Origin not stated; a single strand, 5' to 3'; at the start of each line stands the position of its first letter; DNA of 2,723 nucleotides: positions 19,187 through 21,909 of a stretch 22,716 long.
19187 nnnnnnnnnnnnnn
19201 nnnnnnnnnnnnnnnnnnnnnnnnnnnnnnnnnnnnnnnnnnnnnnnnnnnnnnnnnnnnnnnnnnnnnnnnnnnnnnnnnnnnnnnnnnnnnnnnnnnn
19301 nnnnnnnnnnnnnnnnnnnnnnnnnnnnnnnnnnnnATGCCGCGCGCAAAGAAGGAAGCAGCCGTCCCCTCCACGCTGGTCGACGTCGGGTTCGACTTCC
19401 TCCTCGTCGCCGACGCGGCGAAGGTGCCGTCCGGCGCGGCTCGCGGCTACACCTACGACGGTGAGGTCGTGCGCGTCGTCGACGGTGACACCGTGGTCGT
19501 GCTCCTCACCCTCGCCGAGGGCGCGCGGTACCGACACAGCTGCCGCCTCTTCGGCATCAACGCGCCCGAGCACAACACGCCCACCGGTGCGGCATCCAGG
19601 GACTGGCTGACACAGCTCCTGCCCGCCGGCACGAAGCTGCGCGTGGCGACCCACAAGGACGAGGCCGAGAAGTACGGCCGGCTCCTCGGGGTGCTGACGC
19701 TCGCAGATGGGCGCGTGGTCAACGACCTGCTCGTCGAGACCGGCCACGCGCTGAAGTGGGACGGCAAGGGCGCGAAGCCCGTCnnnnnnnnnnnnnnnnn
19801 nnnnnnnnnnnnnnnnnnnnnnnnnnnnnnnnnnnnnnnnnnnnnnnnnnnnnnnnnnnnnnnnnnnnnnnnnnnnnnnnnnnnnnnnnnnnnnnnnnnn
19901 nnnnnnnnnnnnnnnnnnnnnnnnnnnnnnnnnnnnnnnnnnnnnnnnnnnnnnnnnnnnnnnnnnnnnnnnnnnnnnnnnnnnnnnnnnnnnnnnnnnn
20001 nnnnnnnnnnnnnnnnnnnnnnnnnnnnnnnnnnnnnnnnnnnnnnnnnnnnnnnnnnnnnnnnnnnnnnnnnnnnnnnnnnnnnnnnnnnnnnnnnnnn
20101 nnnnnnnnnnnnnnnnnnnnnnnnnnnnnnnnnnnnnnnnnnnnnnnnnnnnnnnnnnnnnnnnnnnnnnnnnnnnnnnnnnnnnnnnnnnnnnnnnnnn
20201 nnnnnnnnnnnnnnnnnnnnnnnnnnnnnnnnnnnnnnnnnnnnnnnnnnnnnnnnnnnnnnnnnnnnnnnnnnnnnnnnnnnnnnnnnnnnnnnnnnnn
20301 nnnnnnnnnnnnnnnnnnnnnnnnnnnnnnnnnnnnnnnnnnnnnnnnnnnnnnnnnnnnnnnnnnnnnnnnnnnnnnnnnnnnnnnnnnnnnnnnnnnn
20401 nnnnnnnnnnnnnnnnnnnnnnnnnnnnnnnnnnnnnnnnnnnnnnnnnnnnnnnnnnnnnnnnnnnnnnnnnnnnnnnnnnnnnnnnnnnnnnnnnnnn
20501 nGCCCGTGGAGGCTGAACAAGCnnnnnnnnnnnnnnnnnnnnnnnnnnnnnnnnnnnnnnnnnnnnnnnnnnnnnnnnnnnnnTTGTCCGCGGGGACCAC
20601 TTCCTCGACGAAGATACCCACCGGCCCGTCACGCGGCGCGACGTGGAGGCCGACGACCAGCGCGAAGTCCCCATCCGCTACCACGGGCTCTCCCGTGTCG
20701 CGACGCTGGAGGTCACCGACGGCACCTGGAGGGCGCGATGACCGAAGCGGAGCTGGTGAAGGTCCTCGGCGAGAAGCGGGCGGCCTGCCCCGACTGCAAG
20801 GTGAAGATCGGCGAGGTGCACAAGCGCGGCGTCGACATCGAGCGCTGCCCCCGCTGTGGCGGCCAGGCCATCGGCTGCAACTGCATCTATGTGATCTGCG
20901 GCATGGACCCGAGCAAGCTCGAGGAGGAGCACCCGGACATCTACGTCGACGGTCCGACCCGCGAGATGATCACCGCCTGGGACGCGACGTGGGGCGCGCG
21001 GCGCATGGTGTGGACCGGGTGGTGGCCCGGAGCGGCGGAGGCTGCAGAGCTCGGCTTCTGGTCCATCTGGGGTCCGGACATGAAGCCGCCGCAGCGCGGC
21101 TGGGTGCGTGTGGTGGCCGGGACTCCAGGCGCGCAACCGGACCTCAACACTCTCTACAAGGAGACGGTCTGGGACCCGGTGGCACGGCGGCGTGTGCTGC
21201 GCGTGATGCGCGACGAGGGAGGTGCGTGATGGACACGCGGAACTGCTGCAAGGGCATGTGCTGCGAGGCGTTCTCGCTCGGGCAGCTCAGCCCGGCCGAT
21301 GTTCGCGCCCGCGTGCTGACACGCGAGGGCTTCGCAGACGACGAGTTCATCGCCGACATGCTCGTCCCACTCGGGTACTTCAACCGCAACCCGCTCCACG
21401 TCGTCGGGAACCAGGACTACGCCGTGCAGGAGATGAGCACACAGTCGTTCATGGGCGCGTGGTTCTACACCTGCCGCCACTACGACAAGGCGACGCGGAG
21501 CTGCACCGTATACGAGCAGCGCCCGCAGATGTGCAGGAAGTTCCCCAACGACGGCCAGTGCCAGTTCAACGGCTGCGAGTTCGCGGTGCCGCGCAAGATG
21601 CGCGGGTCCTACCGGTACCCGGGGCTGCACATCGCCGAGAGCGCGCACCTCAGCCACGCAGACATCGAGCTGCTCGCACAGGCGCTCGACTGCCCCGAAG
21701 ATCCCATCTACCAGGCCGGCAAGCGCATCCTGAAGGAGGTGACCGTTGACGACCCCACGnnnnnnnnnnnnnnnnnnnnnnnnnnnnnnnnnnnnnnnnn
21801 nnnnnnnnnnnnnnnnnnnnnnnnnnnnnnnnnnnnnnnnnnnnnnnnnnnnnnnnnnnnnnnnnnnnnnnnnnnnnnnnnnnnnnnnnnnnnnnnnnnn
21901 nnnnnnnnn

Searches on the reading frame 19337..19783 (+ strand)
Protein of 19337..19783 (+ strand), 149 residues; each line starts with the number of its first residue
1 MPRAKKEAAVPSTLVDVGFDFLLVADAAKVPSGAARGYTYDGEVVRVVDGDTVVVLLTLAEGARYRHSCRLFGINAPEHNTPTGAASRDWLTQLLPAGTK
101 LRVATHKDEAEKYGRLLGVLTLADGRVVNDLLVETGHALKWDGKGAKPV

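Call 28: search_protein_families(library=pfam, proteins=[window:19337-19783:+], max_evalue=0.001)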
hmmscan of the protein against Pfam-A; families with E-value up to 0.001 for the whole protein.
window:19337-19783:+ (149 aa): 1 family
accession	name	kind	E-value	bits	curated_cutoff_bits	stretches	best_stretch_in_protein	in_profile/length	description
PF00565.23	SNase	-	9.9e-07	29.6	21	1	69-139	2-75/107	Staphylococcal nuclease homologue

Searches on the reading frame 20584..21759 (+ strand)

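Call 81: search_protein_families(library=pfam, proteins=[window:20584-21759:+], max_evalue=0.001)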
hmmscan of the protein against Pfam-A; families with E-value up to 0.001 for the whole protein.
window:20584-21759:+ (392 aa): 1 family
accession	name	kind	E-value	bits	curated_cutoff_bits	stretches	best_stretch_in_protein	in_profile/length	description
PF03692.20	CxxCxxCC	-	8.4e-05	23.6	23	1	222-323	5-72/85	Putative zinc- or iron-chelating domain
